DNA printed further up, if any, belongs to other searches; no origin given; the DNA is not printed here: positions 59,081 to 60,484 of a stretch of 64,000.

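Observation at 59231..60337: RNA-ligase-like covalent nucleotidyltransferase plus three calcineurin-like phosphoesterases: candidate RNA repair toolkit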

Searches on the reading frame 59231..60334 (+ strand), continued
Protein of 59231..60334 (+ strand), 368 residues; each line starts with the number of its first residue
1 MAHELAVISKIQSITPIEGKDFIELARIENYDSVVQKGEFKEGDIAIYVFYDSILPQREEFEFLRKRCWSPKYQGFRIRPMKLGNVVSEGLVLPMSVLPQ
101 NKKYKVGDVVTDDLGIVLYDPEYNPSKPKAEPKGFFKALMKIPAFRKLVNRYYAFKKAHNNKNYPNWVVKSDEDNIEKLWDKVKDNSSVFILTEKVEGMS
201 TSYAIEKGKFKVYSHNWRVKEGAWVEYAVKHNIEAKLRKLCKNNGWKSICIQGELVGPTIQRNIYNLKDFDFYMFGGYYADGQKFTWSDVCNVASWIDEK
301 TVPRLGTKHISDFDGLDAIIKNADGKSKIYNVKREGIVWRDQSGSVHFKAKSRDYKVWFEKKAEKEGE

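Call 18: find_encoding_contigs(protein=P0036, flank=10000, max_places=2)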
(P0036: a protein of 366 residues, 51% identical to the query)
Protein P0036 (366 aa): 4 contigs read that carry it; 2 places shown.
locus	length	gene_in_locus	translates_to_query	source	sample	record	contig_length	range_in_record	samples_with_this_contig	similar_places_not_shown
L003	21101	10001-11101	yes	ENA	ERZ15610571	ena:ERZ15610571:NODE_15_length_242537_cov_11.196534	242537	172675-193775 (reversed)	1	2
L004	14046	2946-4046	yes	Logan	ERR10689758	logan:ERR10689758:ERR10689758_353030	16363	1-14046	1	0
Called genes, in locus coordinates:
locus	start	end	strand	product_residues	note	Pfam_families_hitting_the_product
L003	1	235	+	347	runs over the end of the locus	-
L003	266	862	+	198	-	-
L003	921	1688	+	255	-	-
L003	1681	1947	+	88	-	-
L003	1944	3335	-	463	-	-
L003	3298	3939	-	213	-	PF00239:Resolvase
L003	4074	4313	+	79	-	-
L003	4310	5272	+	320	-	PF02734:Dak2, PF21645:FakA-like_M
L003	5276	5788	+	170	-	PF11753:DUF3310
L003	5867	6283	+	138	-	-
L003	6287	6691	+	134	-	-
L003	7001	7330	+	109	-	-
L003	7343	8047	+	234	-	PF02739:5_3_exonuc_N, PF01367:5_3_exonuc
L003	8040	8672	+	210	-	-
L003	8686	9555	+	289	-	-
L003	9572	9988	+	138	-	-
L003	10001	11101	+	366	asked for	PF21189:PHA02142, PF09414:RNA_ligase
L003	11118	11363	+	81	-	-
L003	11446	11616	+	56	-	-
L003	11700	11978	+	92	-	-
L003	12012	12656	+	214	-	PF01139:RtcB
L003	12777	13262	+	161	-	PF01139:RtcB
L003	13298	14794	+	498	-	PF00464:SHMT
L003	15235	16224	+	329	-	-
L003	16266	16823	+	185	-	-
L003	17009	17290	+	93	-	-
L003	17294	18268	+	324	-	-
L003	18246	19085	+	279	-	-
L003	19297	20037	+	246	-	PF00149:Metallophos (weak), PF12850:Metallophos_2 (weak)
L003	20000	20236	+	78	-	-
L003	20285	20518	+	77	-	-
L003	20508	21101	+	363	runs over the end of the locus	PF04055:Radical_SAM (weak)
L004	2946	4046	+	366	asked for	PF21189:PHA02142, PF09414:RNA_ligase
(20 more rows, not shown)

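Call 28: find_encoding_contigs(protein=P0050, flank=10000, max_places=1)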
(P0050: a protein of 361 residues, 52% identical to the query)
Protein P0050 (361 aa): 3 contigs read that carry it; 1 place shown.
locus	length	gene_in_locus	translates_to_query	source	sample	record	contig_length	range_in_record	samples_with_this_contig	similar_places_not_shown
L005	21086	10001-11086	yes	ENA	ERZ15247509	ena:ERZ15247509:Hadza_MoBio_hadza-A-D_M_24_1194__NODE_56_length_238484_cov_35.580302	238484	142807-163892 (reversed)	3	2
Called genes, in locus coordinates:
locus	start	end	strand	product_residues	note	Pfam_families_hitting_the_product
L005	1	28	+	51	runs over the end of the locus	-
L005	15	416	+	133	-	-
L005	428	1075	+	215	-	-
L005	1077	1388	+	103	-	-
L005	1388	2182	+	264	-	-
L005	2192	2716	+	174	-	-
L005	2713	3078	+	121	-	-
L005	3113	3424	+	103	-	-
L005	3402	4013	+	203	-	PF00929:RNase_T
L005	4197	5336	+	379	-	PF01385:OrfB_IS605, PF07282:Cas12f1-like_TNB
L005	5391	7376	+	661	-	PF02463:SMC_N (faint), PF13304:AAA_21 (faint)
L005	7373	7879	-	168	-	-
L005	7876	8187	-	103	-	-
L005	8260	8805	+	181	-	-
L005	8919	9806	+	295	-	-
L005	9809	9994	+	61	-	-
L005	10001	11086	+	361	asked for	PF21189:PHA02142, PF09414:RNA_ligase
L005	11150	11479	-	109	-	-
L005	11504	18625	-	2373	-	-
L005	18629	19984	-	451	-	-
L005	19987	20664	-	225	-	-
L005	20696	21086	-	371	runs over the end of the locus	-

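Call 29: find_encoding_contigs(protein=P0071, flank=10000, max_places=1)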
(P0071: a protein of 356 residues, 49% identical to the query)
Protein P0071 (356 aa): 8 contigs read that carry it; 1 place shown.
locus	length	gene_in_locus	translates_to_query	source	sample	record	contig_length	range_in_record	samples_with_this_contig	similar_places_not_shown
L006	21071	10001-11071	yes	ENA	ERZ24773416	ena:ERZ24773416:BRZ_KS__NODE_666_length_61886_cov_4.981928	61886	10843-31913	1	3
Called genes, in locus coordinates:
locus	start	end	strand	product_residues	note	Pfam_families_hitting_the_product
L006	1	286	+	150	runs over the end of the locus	PF01957:NfeD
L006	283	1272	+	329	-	PF01145:Band_7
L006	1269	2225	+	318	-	PF05204:Hom_end (weak)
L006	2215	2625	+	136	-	-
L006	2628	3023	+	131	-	-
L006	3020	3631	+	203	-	-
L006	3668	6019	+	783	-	PF22751:DUF488-N3a, PF08719:NADAR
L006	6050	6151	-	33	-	-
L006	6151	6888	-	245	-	PF04402:SIMPL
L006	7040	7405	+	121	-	PF12844:HTH_19 (weak), PF13560:HTH_31 (weak), PF01381:HTH_3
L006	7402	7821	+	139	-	PF04002:RadC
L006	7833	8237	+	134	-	-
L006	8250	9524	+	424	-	PF01139:RtcB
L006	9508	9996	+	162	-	-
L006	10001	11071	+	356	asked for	PF21189:PHA02142, PF09414:RNA_ligase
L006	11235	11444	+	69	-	-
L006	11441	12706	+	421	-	PF05406:WGR (faint), PF00644:PARP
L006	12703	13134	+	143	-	-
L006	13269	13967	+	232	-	-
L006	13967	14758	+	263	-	-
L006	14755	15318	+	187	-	-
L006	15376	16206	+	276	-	PF00929:RNase_T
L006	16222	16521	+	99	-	-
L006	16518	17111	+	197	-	-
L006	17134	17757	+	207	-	-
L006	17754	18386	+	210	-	-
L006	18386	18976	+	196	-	-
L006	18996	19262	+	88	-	-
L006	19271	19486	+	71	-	-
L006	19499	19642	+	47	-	-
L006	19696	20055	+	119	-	-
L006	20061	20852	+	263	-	-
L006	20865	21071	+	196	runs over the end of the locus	-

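Call 30: find_encoding_contigs(protein=P0046, flank=10000, max_places=1)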
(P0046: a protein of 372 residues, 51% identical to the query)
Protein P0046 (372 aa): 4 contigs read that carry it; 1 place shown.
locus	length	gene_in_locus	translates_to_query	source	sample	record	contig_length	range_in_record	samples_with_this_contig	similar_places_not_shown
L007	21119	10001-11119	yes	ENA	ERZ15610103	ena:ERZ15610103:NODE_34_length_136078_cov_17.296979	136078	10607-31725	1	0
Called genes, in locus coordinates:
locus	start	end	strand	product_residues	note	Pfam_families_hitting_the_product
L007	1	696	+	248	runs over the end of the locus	-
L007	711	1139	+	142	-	-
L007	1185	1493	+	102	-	-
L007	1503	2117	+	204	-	PF11363:DUF3164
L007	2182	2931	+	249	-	PF13353:Fer4_12 (weak), PF04055:Radical_SAM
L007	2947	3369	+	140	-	-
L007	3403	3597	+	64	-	-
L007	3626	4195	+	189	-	-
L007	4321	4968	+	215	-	PF04012:PspA_IM30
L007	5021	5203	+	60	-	-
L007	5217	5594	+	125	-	-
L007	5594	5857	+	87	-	-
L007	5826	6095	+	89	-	-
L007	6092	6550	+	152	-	-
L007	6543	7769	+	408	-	PF17767:NAPRTase_N, PF04095:NAPRTase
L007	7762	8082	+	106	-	-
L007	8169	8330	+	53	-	-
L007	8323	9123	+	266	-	-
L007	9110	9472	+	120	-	-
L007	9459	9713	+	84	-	-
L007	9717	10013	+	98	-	-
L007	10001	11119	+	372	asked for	PF21189:PHA02142, PF09414:RNA_ligase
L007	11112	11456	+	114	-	-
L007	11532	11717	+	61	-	-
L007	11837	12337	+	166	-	-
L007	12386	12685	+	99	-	-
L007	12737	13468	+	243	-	PF14791:DNA_pol_B_thumb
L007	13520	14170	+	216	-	-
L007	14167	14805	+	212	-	-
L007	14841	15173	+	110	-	PF14207:DpnD-PcfM (faint)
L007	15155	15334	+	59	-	PF14207:DpnD-PcfM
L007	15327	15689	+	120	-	-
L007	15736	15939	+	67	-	-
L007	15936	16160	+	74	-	-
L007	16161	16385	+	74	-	-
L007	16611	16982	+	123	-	-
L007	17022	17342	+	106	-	-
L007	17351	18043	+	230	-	-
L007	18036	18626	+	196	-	PF05014:Nuc_deoxyrib_tr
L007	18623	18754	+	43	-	-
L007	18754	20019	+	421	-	-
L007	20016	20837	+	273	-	-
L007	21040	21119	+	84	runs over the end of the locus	-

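Call 31: find_encoding_contigs(protein=P0032, flank=10000, max_places=1)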
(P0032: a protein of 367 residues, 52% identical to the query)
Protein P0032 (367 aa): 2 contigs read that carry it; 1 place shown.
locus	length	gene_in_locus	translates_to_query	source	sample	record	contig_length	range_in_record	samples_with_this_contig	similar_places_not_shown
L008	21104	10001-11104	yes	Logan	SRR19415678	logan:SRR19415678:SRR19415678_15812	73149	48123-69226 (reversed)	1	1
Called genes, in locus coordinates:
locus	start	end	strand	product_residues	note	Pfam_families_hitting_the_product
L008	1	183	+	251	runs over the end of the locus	PF13521:AAA_28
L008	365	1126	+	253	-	PF02592:Vut_1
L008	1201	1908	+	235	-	PF00106:adh_short, PF13561:adh_short_C2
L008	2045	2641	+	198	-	-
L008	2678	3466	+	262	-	-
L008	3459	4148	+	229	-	-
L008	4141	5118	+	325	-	PF02734:Dak2, PF21645:FakA-like_M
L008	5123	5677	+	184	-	PF11753:DUF3310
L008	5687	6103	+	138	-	-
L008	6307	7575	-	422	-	-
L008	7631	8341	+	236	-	PF02739:5_3_exonuc_N, PF01367:5_3_exonuc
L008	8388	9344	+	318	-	-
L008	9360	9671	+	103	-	-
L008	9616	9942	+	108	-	-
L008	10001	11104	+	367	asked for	PF21189:PHA02142, PF09414:RNA_ligase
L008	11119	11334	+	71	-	-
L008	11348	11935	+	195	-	-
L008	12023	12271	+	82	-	-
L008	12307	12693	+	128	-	-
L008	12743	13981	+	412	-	PF01139:RtcB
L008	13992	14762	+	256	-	-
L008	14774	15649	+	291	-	-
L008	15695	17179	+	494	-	PF00464:SHMT, PF00155:Aminotran_1_2 (weak)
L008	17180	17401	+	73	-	-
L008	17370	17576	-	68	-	-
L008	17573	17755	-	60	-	-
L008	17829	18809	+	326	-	-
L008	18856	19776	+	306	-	-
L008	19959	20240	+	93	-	-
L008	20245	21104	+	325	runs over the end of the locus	-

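Call 41: predict_structure(alignment_id=A1)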
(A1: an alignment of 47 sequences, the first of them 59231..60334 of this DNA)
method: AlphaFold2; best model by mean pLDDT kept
length: 368 residues; sequences in the alignment: 47
mean_pLDDT: 92.0   pTM: 0.83
mean pLDDT of the five models: 92.0, 90.5, 90.4, 90.1, 89.8
residues with pLDDT >= 90: 285; 70-90: 64; 50-70: 16; < 50: 3
segments of 3 or more residues with pLDDT < 50: none
pLDDT, mean of each block of 10 residues (from residue 1): 83 95 96 96 98 94 93 92 91 96 96 92 60 84 91 75 82 90 96 96 94 89 95 98 96 95 95 96 94 98 98 97 97 97 91 94 81
secondary structure, 60 per line:
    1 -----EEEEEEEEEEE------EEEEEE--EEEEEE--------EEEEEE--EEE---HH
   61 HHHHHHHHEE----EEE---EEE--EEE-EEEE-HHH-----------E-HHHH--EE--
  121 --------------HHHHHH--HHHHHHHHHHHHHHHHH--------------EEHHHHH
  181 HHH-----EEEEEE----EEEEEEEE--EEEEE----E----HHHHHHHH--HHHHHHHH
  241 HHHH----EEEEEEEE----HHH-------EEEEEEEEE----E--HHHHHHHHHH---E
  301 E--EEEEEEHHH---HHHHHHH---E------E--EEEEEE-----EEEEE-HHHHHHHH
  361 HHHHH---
elements in order: E6-16 E23-28 E31-36 E45-50 E53-55 H59-68 E75-77 E81-83 E86-88 E90-93 H111-114 H135-140 H143-159 H176-183 E189-194 E199-206 E209-213 H223-230 H233-244 E249-256 E271-279 H287-296 E304-309 H316-322 E336-341 E347-351 H353-365

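Call 45: fold_search(model_id=the predicted structure, library=pdb)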
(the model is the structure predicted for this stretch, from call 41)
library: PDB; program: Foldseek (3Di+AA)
matches with E <= 10: 355; with E <= 0.001: 43
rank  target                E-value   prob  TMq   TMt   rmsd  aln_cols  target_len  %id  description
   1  6vt5                  7.1e-29  1.00  0.77  0.84   5.3       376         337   28  Naegleria gruberi RNA ligase R4a K121A mutant apo (released 2020-04-08)
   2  5cot                  8.3e-29  1.00  0.78  0.85   4.4       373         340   28  Structure and mechanism of a eukaryal nick-sealing RNA ligase (released 2015-10-28)
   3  6vt4                  8.3e-29  1.00  0.77  0.83   4.5       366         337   28  Naegleria gruberi RNA ligase R149A mutant apo (released 2020-04-08)
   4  6vte                  9.9e-29  1.00  0.78  0.85   4.3       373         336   28  Naegleria gruberi RNA Ligase K170M mutant with AMP and Mn (released 2020-04-08)
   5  6vt3                  3.4e-28  1.00  0.74  0.80   4.9       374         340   28  Naegleria gruberi RNA ligase K326A mutant apo (released 2020-04-08)
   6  5cou                  3.6e-28  1.00  0.78  0.84   3.7       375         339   27  Structure and mechanism of a eukaryal nick-sealing RNA ligase K170M+ATP (released 2015-10-28)
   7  6vt1_A                6.6e-28  1.00  0.79  0.85   4.4       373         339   28  Naegleria gruberi RNA ligase D172A mutant apo (released 2020-04-08)
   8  6vt0                  1.2e-27  1.00  0.77  0.85   4.5       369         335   28  Naegleria gruberi RNA ligase K170A mutant apo (released 2020-04-08)
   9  6vt8                  1.9e-27  1.00  0.78  0.85   4.4       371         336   27  Naegleria gruberi RNA ligase E312A mutant with AMP and Mn (released 2020-04-08)
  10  6vtf_A                2.3e-27  1.00  0.78  0.85   3.3       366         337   28  Naegleria gruberi RNA ligase with PPi (released 2020-04-08)
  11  6vt9                  2.7e-27  1.00  0.78  0.85   4.4       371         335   28  Naegleria gruberi RNA ligase E227A mutant with ATP and Mn (released 2020-04-08)
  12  6vtd                  4.5e-27  1.00  0.77  0.84   4.3       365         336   28  Naegleria gruberi RNA ligase R149A mutant with ATP and Mn (released 2020-04-08)
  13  6vtg_A                4.7e-27  1.00  0.77  0.83   3.8       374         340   27  Naegleria gruberi RNA ligase E227A mutant apo (released 2020-04-08)
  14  2hvr_A                5.0e-08  1.00  0.41  0.47   3.8       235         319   19  Structure of T4 RNA Ligase 2 with Nicked 5'-Adenylated nucleic acid duplex containing a 3'-deoxyribonucleotide at the  (released 2006-10-17)
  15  1s68                  5.9e-08  1.00  0.41  0.62   4.0       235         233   19  Structure and Mechanism of RNA Ligase (released 2004-02-24)
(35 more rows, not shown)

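Call 46: search_protein_representatives(protein=window:59231-60334:+)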
Query: 368 residues. Proteins with E-value up to 0.001 (for the whole library): 6300; up to 1e-10: 3543; up to 1e-30: 519. The best 150 are listed.
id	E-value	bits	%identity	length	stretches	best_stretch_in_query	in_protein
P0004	1.0e-212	722.6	84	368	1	1-368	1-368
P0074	1.2e-97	343.8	48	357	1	3-362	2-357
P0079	3.7e-97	342.2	50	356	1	3-359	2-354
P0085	2.9e-95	336.0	57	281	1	3-278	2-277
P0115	2.3e-75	270.5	45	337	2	3-123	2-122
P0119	1.4e-72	261.4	45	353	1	3-362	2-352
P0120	1.1e-71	258.4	46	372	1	1-363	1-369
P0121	1.2e-71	258.2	45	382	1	3-362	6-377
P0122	1.3e-66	241.7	43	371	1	2-366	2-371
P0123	9.4e-65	235.6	40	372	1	4-362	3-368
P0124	8.0e-64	232.5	61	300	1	3-199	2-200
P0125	3.0e-63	230.6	41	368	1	4-362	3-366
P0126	1.4e-60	221.9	41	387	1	5-365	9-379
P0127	3.1e-60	220.7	41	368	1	4-362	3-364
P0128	1.6e-58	215.1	41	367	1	4-363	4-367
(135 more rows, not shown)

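Call 55: find_related_loci(query=A1, collection=viral_contigs, flank=10000)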
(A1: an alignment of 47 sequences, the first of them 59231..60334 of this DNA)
Query A1 (368 aa) in viral_contigs; peptide patterns used: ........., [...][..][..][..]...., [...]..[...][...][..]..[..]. (x = any residue, [..] = any of these).
599 stretches matched a pattern (row limit reached: there are more); 476 encode a relative of the query (tblastn E <= 1e-3); the best 80 are kept; 80 distinct loci.
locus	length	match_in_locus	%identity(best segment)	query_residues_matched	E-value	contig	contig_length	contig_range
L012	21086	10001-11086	42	2-362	1e-75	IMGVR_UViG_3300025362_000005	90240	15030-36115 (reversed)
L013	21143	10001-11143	39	1-366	6e-67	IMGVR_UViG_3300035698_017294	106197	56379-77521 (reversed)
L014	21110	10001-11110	36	3-366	5e-64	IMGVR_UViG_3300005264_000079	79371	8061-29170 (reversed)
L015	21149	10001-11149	37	3-366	2e-60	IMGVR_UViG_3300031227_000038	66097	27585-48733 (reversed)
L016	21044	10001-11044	37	5-350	7e-59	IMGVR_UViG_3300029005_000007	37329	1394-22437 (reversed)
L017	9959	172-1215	37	5-350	1e-58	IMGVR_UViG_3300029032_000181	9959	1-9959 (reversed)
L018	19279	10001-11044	37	5-350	1e-58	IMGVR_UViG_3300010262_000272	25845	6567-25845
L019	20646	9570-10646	35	3-360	3e-55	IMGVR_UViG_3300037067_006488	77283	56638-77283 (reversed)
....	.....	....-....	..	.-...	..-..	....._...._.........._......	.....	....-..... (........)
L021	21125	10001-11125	37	3-366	4e-54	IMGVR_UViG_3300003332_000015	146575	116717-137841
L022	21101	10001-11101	35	1-357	7e-54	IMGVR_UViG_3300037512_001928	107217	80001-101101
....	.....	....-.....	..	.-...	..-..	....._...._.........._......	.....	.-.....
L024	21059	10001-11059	36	3-355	2e-53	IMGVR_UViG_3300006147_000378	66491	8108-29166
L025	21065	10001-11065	35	1-355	2e-53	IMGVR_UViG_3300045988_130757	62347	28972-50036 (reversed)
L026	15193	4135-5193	36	3-355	2e-53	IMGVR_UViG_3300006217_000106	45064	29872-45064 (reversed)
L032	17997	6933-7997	35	1-355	1e-52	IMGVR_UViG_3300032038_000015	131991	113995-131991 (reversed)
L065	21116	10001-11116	32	5-355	9e-48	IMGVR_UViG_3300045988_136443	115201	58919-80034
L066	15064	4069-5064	34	1-355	1e-47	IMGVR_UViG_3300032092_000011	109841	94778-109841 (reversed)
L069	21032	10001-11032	33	5-350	1e-47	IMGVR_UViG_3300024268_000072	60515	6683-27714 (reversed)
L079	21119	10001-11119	34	5-355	3e-46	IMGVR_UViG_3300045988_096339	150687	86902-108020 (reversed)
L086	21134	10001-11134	34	5-355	1e-45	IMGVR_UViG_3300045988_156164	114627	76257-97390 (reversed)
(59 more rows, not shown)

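Call 65: search_protein_families(library=pfam, alignment_id=A4, max_evalue=0.001)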
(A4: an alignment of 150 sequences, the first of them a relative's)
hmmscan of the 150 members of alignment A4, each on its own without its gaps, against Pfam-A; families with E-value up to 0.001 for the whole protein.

A. member 1, L001:8608-9327:+ (240 aa): 1 family
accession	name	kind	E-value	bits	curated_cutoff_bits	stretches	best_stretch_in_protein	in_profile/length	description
PF00149.33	Metallophos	-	5e-07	30.8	21.5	1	2-213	3-190/191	Calcineurin-like phosphoesterase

B. families by the number of members that match (of 150 scanned): 116 families (the first 25 are shown)
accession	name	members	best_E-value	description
PF01966.28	HD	6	9.5e-16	HD domain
PF03796.21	DnaB_C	4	2.2e-84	DnaB-like helicase C terminal domain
PF07733.18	DNA_pol3_alpha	4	5.8e-79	Bacterial DNA polymerase III alpha NTPase domain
PF01139.22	RtcB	4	1.2e-60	tRNA-splicing ligase RtcB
PF00149.33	Metallophos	4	1.6e-10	Calcineurin-like phosphoesterase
PF13597.11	NRDD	3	2.4e-82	Anaerobic ribonucleoside-triphosphate reductase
PF17657.6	DNA_pol3_finger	3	8.2e-47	Bacterial DNA polymerase III alpha subunit finger domain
PF13671.12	AAA_33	3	5.1e-26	AAA domain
PF13401.12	AAA_22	3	1.3e-05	AAA domain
PF02511.20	Thy1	2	3.2e-64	Thymidylate synthase complementing protein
PF18907.5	DUF5662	2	5.8e-35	Family of unknown function (DUF5662)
PF01145.31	Band_7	2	8.8e-34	SPFH domain / Band 7 family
PF13604.12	AAA_30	2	2.9e-33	AAA domain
PF02811.25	PHP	2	1.2e-30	PHP domain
PF18143.6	HAD_SAK_2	2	3.9e-30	HAD domain in Swiss Army Knife RNA repair proteins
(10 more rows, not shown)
